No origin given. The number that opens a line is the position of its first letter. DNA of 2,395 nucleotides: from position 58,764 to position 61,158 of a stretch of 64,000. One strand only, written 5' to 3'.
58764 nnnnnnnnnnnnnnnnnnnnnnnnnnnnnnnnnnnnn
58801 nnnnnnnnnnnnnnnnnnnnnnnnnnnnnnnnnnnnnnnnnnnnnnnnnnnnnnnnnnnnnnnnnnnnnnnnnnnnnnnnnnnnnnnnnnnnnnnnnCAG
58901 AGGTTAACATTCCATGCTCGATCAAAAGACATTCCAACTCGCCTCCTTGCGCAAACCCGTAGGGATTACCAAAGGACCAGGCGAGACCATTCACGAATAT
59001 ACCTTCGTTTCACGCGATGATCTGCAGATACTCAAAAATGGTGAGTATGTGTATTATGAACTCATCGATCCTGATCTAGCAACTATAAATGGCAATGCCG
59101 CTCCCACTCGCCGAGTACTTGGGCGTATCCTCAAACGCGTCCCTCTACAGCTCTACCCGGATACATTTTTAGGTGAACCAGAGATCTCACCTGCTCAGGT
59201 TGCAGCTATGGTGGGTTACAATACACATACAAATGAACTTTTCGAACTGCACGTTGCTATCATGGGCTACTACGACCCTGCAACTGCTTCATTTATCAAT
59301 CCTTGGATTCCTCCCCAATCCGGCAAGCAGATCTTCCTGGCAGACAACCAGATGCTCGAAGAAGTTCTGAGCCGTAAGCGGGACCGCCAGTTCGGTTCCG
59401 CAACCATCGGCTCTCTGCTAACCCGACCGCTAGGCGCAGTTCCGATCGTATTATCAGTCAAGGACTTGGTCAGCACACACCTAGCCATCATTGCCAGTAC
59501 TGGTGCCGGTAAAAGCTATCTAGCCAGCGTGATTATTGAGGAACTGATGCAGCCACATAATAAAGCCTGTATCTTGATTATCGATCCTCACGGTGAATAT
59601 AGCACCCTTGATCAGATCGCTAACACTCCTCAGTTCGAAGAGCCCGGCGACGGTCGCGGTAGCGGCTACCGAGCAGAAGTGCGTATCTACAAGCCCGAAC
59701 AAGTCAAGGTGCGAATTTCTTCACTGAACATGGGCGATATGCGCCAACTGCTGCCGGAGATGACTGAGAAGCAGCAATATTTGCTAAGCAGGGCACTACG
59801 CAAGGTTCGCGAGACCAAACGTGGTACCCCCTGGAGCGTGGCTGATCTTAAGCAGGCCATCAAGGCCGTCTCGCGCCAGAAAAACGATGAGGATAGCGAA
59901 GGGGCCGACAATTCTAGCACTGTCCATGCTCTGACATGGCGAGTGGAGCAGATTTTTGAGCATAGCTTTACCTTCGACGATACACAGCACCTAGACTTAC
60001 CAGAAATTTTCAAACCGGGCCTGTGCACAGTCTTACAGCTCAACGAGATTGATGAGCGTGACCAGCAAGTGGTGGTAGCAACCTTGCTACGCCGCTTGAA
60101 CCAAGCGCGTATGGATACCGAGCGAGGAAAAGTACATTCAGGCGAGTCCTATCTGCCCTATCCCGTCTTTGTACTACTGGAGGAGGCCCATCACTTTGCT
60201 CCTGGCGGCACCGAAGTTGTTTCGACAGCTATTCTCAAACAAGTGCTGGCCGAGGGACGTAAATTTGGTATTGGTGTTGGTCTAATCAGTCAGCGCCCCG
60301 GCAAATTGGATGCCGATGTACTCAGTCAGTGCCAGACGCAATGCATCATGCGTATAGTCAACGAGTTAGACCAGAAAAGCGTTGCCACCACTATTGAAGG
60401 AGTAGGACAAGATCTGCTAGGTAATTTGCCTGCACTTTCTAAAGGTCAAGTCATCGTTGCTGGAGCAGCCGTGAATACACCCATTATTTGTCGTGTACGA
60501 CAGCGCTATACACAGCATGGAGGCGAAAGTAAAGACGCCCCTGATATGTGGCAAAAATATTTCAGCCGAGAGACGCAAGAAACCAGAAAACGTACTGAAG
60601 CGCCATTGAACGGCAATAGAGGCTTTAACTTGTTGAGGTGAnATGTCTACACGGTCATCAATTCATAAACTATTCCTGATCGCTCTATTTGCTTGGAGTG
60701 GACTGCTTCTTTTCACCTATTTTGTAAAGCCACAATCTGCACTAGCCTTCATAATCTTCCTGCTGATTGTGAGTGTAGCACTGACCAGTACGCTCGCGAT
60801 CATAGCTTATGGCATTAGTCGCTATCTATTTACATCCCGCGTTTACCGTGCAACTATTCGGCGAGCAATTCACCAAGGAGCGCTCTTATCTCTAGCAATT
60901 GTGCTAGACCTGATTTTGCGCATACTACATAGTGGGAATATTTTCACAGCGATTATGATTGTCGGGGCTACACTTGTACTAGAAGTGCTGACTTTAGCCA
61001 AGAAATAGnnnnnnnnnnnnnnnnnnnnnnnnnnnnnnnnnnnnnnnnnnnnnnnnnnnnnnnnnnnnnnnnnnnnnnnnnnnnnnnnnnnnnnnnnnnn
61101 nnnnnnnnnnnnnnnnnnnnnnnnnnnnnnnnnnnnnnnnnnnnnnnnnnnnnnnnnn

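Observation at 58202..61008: Three-gene cassette (unknown 231-aa protein, HerA/FtsK-like ATPase, translationally coupled 4-TM protein) next to the IscB element and an Uma2 nuclease: candidate defence or DNA-translocation module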

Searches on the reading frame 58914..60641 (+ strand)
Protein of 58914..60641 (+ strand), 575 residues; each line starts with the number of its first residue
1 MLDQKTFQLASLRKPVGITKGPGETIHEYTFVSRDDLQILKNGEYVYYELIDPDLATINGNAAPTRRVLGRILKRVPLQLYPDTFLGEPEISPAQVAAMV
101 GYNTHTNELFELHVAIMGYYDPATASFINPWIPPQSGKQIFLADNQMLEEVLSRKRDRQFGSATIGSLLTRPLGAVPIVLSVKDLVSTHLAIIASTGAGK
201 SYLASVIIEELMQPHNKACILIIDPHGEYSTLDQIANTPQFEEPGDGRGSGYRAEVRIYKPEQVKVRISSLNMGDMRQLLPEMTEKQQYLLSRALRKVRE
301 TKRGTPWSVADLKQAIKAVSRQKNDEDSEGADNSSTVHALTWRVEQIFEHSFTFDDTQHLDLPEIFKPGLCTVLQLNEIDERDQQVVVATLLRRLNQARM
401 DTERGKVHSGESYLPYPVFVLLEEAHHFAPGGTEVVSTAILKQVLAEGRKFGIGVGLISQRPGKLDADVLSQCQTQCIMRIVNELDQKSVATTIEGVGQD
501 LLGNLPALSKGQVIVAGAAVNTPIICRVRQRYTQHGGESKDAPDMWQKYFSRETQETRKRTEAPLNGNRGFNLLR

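Call 3: search_protein_families(library=pfam, proteins=[window:58914-60641:+], max_evalue=1)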
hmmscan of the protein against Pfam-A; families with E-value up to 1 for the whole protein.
window:58914-60641:+ (575 aa): 7 families
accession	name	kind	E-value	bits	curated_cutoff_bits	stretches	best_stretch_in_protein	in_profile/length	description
PF01935.23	DUF87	-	3.3e-41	142.3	23.2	1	165-395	3-220/220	Helicase HerA, central domain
PF10412.15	TrwB_AAD_bind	-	0.0004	19.8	20.5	1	182-231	10-57/387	Type IV secretion-system coupling protein DNA-binding domain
PF12846.13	AAA_10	-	0.001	18.7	27.5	1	187-235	21-67/362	AAA-like domain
PF04851.21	ResIII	-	0.0054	17.1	22.5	1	188-223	24-60/164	Type III restriction enzyme, res subunit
PF24883.2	NPHP3_N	-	0.0081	16.8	24.8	1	188-220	23-55/164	Nephrocystin 3, N-terminal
PF05872.18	HerA_C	-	0.0084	15.2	22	1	417-497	257-339/502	Helicase HerA-like C-terminal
PF13401.12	AAA_22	-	0.019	15.7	27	0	189-233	7-48/130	AAA domain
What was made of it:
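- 58914..60641 (+): HerA-type hexameric ATPase / dsDNA translocase, 575 aa. It has its own N-terminal HAS-barrel region, Walker A (197-201) and Walker B (421-424). Pfam DUF87 E 3e-41 (call 3).
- On HerA / DUF87 (FtsK-HerA superfamily ATPase): 142.3 bits against a cut-off of 23.2, residues 165-395 (call 3)
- Checked: HerA identity: Pfam DUF87/HerA central domain, E 3e-41 (call 3).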

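Call 4: search_protein_families(library=padloc, proteins=[window:58914-60641:+], max_evalue=1)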
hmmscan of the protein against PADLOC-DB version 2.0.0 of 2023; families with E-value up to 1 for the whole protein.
window:58914-60641:+ (575 aa): 20 families
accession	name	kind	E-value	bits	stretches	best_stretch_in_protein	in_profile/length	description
PDLC04105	HerA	-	2e-45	153.4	2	372-551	382-558/576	-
PDLC04103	HerA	-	1.7e-34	117.1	2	416-546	440-574/579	-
PDLC04098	HerA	-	9.8e-34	114.9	2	372-556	487-673/686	-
PDLC04102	HerA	-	1.5e-32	110.8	2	387-558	482-646/654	-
PDLC02185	HerA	-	9.8e-32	108.4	2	416-543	445-574/585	-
PDLC04100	HerA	-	1.5e-28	97.8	2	416-546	439-572/580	-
PDLC04106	HerA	-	4.2e-27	93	2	412-542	506-640/667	-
PDLC04097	HerA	-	3e-25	86.9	2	441-541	505-604/618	-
PDLC01055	HerA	-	2.8e-24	83.8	2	357-530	370-526/532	Type III coevolved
PDLC04140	mad8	-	4.6e-23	80.2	1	187-541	27-312/314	mads_8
PDLC02188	HerA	-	1.7e-22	78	2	416-549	427-563/578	-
PDLC04104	HerA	-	2.1e-16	57.6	1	416-555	219-360/379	-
PDLC02684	DndH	-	3.3e-09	32.8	2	336-461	1526-1637/1715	DndH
PDLC04101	HerA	-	1.1e-07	29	1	183-241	164-222/400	-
PDLC04107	HerA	-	5.4e-07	26.9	1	183-234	165-215/306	-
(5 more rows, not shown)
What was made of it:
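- HerA scores against PADLOC HerA models, best 153 bits (call 4).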

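Call 5: search_protein_families(library=ncbifam, proteins=[window:58914-60641:+], max_evalue=1)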
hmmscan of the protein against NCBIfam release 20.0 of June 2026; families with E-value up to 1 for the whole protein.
window:58914-60641:+ (575 aa): 13 families
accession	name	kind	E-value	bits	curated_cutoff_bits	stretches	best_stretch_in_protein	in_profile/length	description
NF040819.1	helicase_HerA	equivalog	8e-62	209.5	970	3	411-560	397-549/561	DNA double-strand break repair helicase HerA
NF040937.1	HerA_Thermprot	equivalog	1.5e-44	152.3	800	1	126-549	89-482/487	DNA double-strand break repair helicase HerA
NF042943.1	HerA_antiphage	equivalog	3.7e-27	95.1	800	2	416-531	433-552/566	anti-phage-associated helicase HerA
NF042944.1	HerA_antiphage_2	equivalog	1.1e-22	80.6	850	2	416-548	427-562/576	anti-phage-associated helicase HerA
NF053655.1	CedD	equivalog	4.4e-21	75.1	600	1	164-529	200-526/527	DNA-translocating ATPase CedD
NF033849.1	ser_rich_anae_1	subfamily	5e-06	24.1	650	1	311-494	912-1103/1163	serine-rich protein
NF045975.1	VirB4_plasma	equivalog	0.00023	19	590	1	190-237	518-563/894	Mbov_0397 family ICE element conjugal transfer ATPase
TIGR03743.1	SXT_TraD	subfamily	0.0019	16.7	366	1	176-230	165-216/636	conjugative transfer system coupling protein TraD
NF045971.1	conju_CD1110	equivalog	0.0054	15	325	1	178-233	406-460/752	VirB4-like conjugal transfer ATPase, CD1110 family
NF041214.1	plasmid_TraB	equivalog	0.03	12.8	800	1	187-325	248-365/639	plasmid transfer protein TraB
NF010469.0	PRK13894.1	subfamily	0.14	11.5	508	1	187-229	147-191/320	conjugal transfer ATPase TrbB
TIGR03928.1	T7_EssCb_Firm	equivalog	0.14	9.7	778.4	1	128-217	753-840/1296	type VII secretion protein EssC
NF010340.0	PRK13768.1-2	equivalog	0.19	11.5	293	1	190-229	6-45/265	GTPase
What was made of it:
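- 58914..60641 (+): Best NCBIfam hit is archaeal DSB-repair HerA, 210 bits, against 95 and 80 bits for the anti-phage HerA models; all are below the equivalog cut-offs (call 5).
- On HerA-NurA end-resection system: 209.5 bits against a cut-off of 970 (NF040819), and 152 against 800 (NF040937) (call 5)
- On T4SS coupling protein / VirB4 / Ced DNA-transfer ATPases: TrwB 19.8 bits (cut-off 20.5), CedD 75 (cut-off 600), VirB4 19 (cut-off 590) (calls 3, 5).
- Closest known: Sir2-HerA. Different: The anti-phage HerA models score lower than repair HerA (call 5).
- There is a weak NCBIfam hit to CedD, 75 bits (call 5). The Ced, VirB4 and TraD hits are far below their cut-offs (call 5). There are weak hits to TrwB, TraD and VirB4 P-loop regions (calls 3, 5).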

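Call 7: search_solved_structures(query=window:58914-60641:+, max_evalue=0.001)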
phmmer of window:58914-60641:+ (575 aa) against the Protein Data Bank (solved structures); distinct sequences matched with E-value up to 0.001: 9.
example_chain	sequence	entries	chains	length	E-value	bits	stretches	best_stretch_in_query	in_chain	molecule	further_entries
9x1l_A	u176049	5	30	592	1e-48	169.4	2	412-560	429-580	DNA helicase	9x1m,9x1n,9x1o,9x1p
4d2i_A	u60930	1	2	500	1.6e-34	122.6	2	339-551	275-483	HERA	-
8wiv_A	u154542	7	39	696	1.1e-24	90.1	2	413-530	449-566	Helicase HerA central domain-containing protein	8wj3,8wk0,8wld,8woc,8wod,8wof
8j4u_M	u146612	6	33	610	1.1e-19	73.6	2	415-542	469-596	Nucleoside triphosphate hydrolase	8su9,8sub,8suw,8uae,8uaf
8xau_A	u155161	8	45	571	3.7e-19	71.9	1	372-531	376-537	ATP-binding protein | HerA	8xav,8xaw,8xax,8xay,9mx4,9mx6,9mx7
9c1m_M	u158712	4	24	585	9.4e-17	63.9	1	409-529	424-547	ATP-binding protein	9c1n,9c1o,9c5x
8ziq_M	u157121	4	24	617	1.4e-15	60.1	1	386-525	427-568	HerA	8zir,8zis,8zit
8yho_A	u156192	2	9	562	3.8e-12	48.7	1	419-534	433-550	DUF87 domain-containing protein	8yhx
8wet_A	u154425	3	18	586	1.4e-05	27.1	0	419-489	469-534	TdpA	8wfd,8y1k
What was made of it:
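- The window HerA scores best against DSB-repair HerA (calls 5, 7). HerA is closer to repair HerA than to the anti-phage HerA models (calls 5, 7).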

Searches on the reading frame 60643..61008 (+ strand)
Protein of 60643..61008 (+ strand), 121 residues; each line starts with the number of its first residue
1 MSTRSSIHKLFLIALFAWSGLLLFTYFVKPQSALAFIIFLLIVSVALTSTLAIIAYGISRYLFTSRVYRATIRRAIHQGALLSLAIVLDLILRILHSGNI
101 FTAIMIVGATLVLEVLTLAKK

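Call 3: search_protein_families(library=pfam, proteins=[window:60643-61008:+], max_evalue=1)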
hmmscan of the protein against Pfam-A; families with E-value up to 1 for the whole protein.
window:60643-61008:+ (121 aa): 0 families

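Call 4: search_protein_families(library=padloc, proteins=[window:60643-61008:+], max_evalue=1)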
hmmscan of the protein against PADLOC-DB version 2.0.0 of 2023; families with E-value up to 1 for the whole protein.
window:60643-61008:+ (121 aa): 0 families

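Call 5: search_protein_families(library=ncbifam, proteins=[window:60643-61008:+], max_evalue=1)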
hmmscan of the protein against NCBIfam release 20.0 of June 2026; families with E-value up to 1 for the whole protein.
window:60643-61008:+ (121 aa): 0 families

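Call 38: find_homologous_proteins(query=window:60643-61008:+, max_evalue=0.001)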
Query window:60643-61008:+ (121 aa): 30 proteins with E <= 0.001 among 117 candidates.
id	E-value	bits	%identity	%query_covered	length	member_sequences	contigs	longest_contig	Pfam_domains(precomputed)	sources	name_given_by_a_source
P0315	4.0e-62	225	99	100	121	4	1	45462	-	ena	-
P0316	2.0e-59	216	96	100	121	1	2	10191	-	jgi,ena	jgi:Flp pilus assembly protein TadB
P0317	5.5e-55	202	89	100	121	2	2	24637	-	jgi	jgi:hypothetical protein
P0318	2.0e-47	178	79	100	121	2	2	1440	-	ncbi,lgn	-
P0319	1.5e-46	175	80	99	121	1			-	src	-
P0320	7.9e-46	173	75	100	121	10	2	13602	-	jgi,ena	-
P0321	1.1e-45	172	74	100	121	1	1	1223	-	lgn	-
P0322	1.1e-45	172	79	100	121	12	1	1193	-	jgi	jgi:hypothetical protein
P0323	2.8e-43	164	75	99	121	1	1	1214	-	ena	-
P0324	6.8e-43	163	71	100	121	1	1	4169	-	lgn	-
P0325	7.6e-43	163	73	100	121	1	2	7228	-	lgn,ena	-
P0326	3.8e-42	161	73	100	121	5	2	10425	-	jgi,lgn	jgi:hypothetical protein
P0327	7.2e-42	160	69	100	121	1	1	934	-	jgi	jgi:hypothetical protein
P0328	9.6e-42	159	73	100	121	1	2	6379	-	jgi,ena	-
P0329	1.2e-41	159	74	100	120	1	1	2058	-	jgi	jgi:hypothetical protein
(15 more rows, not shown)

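Call 75: predict_structure(alignment_id=A7)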
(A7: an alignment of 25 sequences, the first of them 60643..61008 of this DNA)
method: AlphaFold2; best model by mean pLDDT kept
length: 121 residues; sequences in the alignment: 25
mean_pLDDT: 69.2   pTM: 0.39
mean pLDDT of the five models: 69.2, 66.6, 60.5, 57.6, 56.1
residues with pLDDT >= 90: 0; 70-90: 62; 50-70: 58; < 50: 1
segments of 3 or more residues with pLDDT < 50: none
pLDDT, mean of each block of 10 residues (from residue 1): 69 77 73 75 78 71 58 65 69 63 68 69 46
secondary structure, 60 per line:
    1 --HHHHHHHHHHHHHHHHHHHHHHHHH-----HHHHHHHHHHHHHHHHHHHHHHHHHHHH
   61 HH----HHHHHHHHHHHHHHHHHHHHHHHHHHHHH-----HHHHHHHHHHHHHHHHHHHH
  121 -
elements in order: H3-27 H33-62 H67-95 H101-120
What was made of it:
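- Contact between the TM protein and HerA is not shown, and the TM protein model has low confidence (pTM 0.39, call 75).
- Tried and rejected: The TM protein model was too uncertain (pLDDT 69, pTM 0.39; call 75) to justify a fold search.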
